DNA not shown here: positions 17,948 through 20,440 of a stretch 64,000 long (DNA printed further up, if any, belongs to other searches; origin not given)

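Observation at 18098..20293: Intronless pseudokinase fused to a Kelch propeller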

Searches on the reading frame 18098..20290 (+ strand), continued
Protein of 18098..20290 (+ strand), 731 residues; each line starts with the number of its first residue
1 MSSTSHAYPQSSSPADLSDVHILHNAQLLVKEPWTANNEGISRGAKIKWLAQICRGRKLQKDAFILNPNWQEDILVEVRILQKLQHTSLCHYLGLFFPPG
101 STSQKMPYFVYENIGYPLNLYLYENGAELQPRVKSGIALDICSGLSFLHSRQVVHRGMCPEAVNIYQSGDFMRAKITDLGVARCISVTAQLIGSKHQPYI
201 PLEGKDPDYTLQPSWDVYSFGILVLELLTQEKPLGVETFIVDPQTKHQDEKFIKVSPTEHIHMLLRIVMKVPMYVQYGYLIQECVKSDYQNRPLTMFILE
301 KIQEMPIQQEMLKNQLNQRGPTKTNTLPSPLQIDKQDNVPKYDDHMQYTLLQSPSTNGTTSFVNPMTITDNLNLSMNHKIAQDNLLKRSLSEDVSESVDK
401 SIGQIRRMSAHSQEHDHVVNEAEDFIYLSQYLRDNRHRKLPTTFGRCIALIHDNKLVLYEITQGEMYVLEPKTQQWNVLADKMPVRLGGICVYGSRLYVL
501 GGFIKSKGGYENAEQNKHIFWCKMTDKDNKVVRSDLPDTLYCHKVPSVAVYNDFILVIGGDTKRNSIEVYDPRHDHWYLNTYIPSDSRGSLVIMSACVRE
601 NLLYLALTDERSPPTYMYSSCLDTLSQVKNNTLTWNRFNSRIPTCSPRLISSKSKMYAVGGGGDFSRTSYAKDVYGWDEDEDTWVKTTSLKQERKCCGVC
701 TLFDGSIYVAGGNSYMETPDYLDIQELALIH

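Call 24: search_protein_representatives(protein=P0001)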
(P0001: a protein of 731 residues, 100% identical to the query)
Query: 731 residues. Proteins with E-value up to 0.001 (for the whole library): 22338; up to 1e-10: 298; up to 1e-30: 3. The best 150 are listed.
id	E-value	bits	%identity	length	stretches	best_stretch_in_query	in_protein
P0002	0.0e+00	1521.4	88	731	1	1-731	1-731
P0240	2.4e-34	134.8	26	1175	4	74-229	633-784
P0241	5.0e-32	127.1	34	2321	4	130-315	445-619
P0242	1.5e-30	122.2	29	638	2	68-305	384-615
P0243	1.2e-29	119.3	26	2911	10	70-232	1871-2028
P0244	5.9e-29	117.0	31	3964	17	467-714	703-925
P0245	6.4e-29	116.9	36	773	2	74-266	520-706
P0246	2.0e-28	115.2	30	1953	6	69-232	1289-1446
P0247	2.4e-28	115.0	31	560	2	77-229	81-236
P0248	2.7e-26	108.2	29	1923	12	564-714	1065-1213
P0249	7.9e-25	103.3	29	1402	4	76-235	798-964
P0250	4.4e-24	100.9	30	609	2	16-234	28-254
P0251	3.9e-23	97.7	24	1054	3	77-298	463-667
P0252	4.6e-23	97.5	30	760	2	75-304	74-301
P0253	7.5e-23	96.8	30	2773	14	547-714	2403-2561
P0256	7.3e-22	93.5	27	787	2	435-721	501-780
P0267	2.8e-19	85.0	29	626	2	51-305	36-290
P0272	8.9e-19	83.3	22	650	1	81-713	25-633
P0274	2.4e-18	81.9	29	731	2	91-237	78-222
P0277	6.8e-18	80.4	30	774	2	77-308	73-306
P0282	6.5e-17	77.2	30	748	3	77-240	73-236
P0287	1.5e-16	75.9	28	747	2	94-319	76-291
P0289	2.5e-16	75.2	28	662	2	75-330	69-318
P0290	3.4e-16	74.8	27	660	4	77-312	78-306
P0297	8.7e-16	73.4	28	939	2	81-299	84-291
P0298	9.3e-16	73.3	28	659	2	77-237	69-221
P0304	2.8e-15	71.7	27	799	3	76-301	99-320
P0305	2.9e-15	71.7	27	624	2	77-303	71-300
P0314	8.7e-15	70.1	26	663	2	80-306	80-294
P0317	1.2e-14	69.7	29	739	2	77-238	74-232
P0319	1.4e-14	69.4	28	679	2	77-238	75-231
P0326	2.5e-14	68.6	32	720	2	75-235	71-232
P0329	2.8e-14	68.4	25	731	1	77-723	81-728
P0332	4.8e-14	67.7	24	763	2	79-313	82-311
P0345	1.1e-13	66.5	27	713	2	71-333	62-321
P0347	1.3e-13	66.2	30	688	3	79-236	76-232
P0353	1.8e-13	65.8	27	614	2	77-244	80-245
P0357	2.1e-13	65.5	28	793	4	77-231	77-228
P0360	2.6e-13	65.3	28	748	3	75-234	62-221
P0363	2.7e-13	65.2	24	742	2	77-313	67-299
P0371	4.1e-13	64.6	25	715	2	72-313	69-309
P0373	5.2e-13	64.3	27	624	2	84-239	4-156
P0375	5.6e-13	64.2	26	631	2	75-309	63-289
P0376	6.0e-13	64.1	24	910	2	77-315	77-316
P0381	6.8e-13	63.9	26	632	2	74-247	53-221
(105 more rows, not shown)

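Call 27: list_cluster_members(proteins=[P0329, P0272, P0256, P0267, P0277, P0282, P0305, P0317, P0375, P0297])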
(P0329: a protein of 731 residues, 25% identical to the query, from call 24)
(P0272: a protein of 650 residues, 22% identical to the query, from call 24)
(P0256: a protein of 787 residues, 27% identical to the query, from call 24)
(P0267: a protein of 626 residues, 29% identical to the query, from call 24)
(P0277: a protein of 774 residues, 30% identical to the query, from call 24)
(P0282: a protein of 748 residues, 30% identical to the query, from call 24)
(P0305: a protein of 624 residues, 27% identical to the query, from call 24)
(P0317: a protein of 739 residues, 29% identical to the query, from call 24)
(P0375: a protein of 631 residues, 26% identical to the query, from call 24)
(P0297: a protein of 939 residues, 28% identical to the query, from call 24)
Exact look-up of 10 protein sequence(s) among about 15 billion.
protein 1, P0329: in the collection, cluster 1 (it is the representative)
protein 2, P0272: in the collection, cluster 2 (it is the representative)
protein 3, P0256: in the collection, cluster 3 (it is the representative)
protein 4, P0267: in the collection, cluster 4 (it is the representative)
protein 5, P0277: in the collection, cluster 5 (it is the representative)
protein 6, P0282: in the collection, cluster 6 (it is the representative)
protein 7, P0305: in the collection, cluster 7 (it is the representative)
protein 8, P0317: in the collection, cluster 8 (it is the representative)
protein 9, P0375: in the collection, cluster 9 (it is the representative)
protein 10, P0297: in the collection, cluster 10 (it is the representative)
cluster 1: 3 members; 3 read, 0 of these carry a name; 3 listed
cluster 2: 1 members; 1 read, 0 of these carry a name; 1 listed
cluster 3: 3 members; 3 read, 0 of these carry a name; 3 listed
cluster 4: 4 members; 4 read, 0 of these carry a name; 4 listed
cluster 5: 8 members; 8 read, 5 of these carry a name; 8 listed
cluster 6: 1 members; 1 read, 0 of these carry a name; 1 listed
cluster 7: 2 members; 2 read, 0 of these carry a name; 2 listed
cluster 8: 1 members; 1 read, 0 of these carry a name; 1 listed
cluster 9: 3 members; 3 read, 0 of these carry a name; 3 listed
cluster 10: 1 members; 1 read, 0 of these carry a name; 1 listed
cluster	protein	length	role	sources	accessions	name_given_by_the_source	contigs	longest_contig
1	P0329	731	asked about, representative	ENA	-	-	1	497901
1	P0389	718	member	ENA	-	-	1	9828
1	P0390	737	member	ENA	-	-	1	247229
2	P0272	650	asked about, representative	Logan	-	-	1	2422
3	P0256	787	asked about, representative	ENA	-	-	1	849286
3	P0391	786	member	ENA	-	-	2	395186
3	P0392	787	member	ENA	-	-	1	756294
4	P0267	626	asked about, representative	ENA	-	-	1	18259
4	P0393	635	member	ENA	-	-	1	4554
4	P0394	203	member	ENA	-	-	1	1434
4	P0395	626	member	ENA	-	-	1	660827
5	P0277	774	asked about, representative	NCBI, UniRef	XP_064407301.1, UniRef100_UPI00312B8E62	serine/threonine-protein kinase OSR1-like isoform X3 [Halichondria panicea] | serine/threonine-protein kinase OSR1-like isoform X3 n=1 Tax=Halichondria panicea ...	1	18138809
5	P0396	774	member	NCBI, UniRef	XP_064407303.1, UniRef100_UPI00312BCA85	serine/threonine-protein kinase OSR1-like isoform X5 [Halichondria panicea] | serine/threonine-protein kinase OSR1-like isoform X5 n=1 Tax=Halichondria panicea ...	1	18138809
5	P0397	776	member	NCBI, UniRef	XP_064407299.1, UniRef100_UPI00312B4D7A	serine/threonine-protein kinase OSR1-like isoform X1 [Halichondria panicea] | serine/threonine-protein kinase OSR1-like isoform X1 n=1 Tax=Halichondria panicea ...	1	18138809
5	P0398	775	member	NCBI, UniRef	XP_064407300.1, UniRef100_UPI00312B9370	serine/threonine-protein kinase OSR1-like isoform X2 [Halichondria panicea] | serine/threonine-protein kinase OSR1-like isoform X2 n=1 Tax=Halichondria panicea ...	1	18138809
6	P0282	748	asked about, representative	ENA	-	-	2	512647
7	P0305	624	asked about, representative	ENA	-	-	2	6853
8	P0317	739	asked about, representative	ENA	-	-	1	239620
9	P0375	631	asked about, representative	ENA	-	-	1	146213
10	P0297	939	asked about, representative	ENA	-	-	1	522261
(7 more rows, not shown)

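Call 33: find_encoding_contigs(protein=P0256, flank=3000, max_places=3)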
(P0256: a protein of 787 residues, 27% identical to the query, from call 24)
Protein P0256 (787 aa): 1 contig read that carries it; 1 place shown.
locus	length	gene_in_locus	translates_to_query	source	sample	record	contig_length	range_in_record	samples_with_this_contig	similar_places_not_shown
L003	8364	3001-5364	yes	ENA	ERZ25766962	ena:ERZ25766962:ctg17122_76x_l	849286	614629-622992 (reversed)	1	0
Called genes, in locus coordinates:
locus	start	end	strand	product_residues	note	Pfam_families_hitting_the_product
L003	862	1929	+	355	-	PF01869:BcrAD_BadFG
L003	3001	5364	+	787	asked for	PF00069:Pkinase, PF07714:PK_Tyr_Ser-Thr, PF25210:Kelch_FKB95 (faint), PF01344:Kelch_1 (faint), PF13415:Beta-prop_FBX42 (faint), PF24681:Kelch_KLHDC2_KLHL20_DRC7, PF24981:Beta-prop_ATRN-LZTR1 (faint)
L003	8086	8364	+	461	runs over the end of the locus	PF06068:TIP49, PF05496:RuvB_N (faint), PF03796:DnaB_C (weak), PF00004:AAA (faint), PF17856:TIP49_C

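Call 34: find_encoding_contigs(protein=P0329, flank=3000, max_places=3)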
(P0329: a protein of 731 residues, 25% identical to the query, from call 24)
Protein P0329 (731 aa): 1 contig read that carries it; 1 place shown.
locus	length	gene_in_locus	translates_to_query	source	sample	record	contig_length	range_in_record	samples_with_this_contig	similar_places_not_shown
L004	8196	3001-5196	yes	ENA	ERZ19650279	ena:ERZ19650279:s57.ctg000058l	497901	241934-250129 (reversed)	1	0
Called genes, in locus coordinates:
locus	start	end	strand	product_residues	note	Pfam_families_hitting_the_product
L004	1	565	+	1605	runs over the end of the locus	PF13229:Beta_helix (faint), PF02415:Chlam_PMP (faint)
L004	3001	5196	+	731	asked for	PF00069:Pkinase, PF07714:PK_Tyr_Ser-Thr, PF24681:Kelch_KLHDC2_KLHL20_DRC7 (weak), PF13964:Beta-prop_Calicin, PF24681:Kelch_KLHDC2_KLHL20_DRC7, PF24981:Beta-prop_ATRN-LZTR1, PF01344:Kelch_1 (weak), PF01344:Kelch_1, +7 more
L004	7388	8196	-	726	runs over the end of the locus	-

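Call 35: list_cluster_members(proteins=[P0274, P0287, P0289, P0290, P0298, P0304, P0314, P0319, P0326, P0332])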
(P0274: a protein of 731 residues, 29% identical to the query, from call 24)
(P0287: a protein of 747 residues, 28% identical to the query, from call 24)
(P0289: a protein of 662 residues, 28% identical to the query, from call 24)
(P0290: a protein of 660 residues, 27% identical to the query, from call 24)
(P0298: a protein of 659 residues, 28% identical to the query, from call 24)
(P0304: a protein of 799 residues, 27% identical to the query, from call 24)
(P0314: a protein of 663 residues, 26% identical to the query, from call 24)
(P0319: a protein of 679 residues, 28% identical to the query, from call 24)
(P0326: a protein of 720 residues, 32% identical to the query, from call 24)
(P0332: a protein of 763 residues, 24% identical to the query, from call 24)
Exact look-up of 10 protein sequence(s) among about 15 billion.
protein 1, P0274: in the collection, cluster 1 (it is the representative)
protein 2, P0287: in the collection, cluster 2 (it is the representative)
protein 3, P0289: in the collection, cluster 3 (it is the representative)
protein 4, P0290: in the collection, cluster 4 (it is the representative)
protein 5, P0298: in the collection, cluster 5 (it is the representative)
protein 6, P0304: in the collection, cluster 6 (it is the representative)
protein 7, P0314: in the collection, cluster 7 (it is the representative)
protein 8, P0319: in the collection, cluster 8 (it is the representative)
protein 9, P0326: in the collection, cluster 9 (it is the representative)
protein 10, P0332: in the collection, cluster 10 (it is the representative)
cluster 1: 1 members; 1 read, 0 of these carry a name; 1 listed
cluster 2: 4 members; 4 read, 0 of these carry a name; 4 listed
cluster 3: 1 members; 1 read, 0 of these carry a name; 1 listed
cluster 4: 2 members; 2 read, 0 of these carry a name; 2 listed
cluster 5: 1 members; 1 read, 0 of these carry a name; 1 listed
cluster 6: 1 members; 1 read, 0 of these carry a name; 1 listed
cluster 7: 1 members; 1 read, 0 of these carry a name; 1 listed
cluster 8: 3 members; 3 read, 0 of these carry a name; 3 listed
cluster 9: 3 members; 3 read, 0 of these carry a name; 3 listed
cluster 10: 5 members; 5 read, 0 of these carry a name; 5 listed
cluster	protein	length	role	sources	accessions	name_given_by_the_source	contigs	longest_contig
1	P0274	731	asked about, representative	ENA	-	-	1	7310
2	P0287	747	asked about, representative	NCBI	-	-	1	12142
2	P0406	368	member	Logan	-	-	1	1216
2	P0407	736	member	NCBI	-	-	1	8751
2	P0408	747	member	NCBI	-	-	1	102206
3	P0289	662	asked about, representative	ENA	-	-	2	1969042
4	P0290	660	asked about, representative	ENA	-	-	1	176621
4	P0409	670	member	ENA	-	-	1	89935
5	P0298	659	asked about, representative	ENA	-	-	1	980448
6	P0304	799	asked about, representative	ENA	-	-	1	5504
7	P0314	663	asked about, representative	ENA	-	-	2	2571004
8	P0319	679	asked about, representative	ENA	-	-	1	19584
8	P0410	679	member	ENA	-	-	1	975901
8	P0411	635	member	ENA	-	-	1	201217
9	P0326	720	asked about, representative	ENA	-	-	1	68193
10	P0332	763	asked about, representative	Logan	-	-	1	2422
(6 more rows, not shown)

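Call 42: predict_structure(alignment_id=A3)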
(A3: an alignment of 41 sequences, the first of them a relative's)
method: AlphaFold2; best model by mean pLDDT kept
length: 731 residues; sequences in the alignment: 41
mean_pLDDT: 73.6   pTM: 0.47
mean pLDDT of the five models: 73.6, 73.1, 73.1, 72.5, 69.7
residues with pLDDT >= 90: 185; 70-90: 302; 50-70: 105; < 50: 139
segments of 3 or more residues with pLDDT < 50: 1-14, 32-42, 193-195, 246-248, 320-419, 586-588
pLDDT, mean of each block of 10 residues (from residue 1): 35 56 83 42 74 82 59 77 89 84 71 86 76 91 95 84 85 82 59 59 75 90 92 71 55 76 86 88 91 95 89 69 38 34 30 30 29 28 37 43 38 42 70 80 88 89 89 85 88 92 76 80 78 91 89 89 75 87 58 86 86 78 71 82 89 92 73 92 92 90 89 69 85 61
secondary structure, 60 per line:
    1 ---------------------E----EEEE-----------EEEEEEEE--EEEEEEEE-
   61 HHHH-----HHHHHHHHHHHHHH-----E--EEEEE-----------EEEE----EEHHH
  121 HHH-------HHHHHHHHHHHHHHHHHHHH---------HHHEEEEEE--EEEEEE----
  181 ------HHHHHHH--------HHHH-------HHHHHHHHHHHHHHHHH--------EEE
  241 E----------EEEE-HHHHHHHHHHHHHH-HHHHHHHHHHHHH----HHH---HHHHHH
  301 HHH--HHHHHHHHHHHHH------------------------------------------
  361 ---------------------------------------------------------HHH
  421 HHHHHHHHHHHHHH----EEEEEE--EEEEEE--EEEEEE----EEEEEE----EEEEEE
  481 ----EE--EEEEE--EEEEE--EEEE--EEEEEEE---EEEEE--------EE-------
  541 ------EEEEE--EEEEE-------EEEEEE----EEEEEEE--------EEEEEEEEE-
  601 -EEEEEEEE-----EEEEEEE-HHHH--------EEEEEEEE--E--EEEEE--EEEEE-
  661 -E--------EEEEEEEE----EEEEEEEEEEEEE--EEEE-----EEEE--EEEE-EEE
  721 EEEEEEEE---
elements in order (helices of 4 or more, strands of 3 or more residues): E27-30 E42-49 E52-59 H61-64 H70-83 E92-96 E108-111 H118-123 H131-150 E163-168 E171-176 H187-193 H202-205 H213-229 E238-241 E252-255 H257-270 H272-284 H295-303 H306-318 H418-434 E439-444 E447-452 E455-460 E465-470 E475-480 E489-493 E496-500 E503-506 E509-515 E519-523 E547-551 E554-558 E566-571 E576-582 E591-599 E602-609 E615-621 H623-626 E635-642 E648-652 E655-659 E671-678 E683-695 E698-701 E707-710 E713-716 E718-728

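Call 45: fold_search(model_id=the predicted structure, library=pdb)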
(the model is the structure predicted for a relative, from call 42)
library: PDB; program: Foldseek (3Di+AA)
matches with E <= 10: 1999; with E <= 0.001: 1997
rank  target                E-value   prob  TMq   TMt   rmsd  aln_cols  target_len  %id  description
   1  7ong                  1.9e-14  1.00  0.30  0.68   7.3       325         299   16  Crystal structure of the computationally designed SAKe6BE-L1 protein (released 2022-12-14)
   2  8pjt_C                1.8e-13  1.00  0.29  0.66   7.2       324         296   19  Crystal structure of the computationally designed SAKe6DEref protein (released 2024-07-10)
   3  8pjt_B                2.5e-13  1.00  0.28  0.65   7.5       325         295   18  Crystal structure of the computationally designed SAKe6DEref protein (released 2024-07-10)
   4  8fo9_E                6.6e-13  1.00  0.27  0.10  25.0       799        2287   12  Cryo-EM structure of Rab29-LRRK2 complex in the LRRK2 tetramer state (released 2024-01-03)
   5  8fo9_F                3.1e-12  1.00  0.27  0.10  24.6       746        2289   13  Cryo-EM structure of Rab29-LRRK2 complex in the LRRK2 tetramer state (released 2024-01-03)
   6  6nzr_B                5.4e-12  1.00  0.28  0.74   5.7       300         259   18  CRYSTAL STRUCTURE OF TYROSINE KINASE 2 JH2 (PSEUDO KINASE DOMAIN) COMPLEXED WITH Compound_12 AKA 4-[(2-methanesulfonyl (released 2019-07-31)
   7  4wov_B                6.3e-12  1.00  0.29  0.76   5.4       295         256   18  CRYSTAL STRUCTURE OF TYROSINE KINASE 2 JH2 (PSEUDO KINASE DOMAIN) COMPLEXED WITH BMS-066 AKA 2-METHOXY-N-({6-[3-METHYL (released 2015-03-18)
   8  8u7l_A                6.3e-12  1.00  0.27  0.12  24.0       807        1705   13  Cryo-EM structure of LRRK2 bound to type II inhibitor GZD824 (released 2024-01-31)
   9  8fo2_E                6.9e-12  1.00  0.26  0.09  24.9       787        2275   12  Cryo-EM structure of Rab29-LRRK2 complex in the LRRK2 monomer state (released 2024-01-03)
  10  6nzr_A                8.9e-12  1.00  0.28  0.74   5.6       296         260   18  CRYSTAL STRUCTURE OF TYROSINE KINASE 2 JH2 (PSEUDO KINASE DOMAIN) COMPLEXED WITH Compound_12 AKA 4-[(2-methanesulfonyl (released 2019-07-31)
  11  5o2c                  8.9e-12  1.00  0.29  0.54   6.2       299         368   20  Crystal structure of WNK3 kinase and CCT1 didomain in a unphosphorylated state (released 2017-06-28)
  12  7ax4_A                1.0e-11  1.00  0.29  0.75   5.2       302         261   18  Human TYK2 pseudokinase domain (575-869) in complex with 5-(4-Fluoro-phenyl)-2-ureido-thiophene-3-carboxylic acid amid (released 2021-04-14)
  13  8s99_B                1.0e-11  1.00  0.29  0.75   5.3       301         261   18  Crystal structure of the TYK2 pseudokinase domain in complex with compound 11 (released 2023-07-26)
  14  3piy                  1.3e-11  1.00  0.27  0.69   5.8       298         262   17  Crystal structure of BTK kinase domain complexed with R406 (released 2011-01-12)
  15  8s9a_C                1.4e-11  1.00  0.29  0.75   5.3       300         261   18  Crystal structure of the TYK2 pseudokinase domain in complex with TAK-279 (released 2023-07-26)
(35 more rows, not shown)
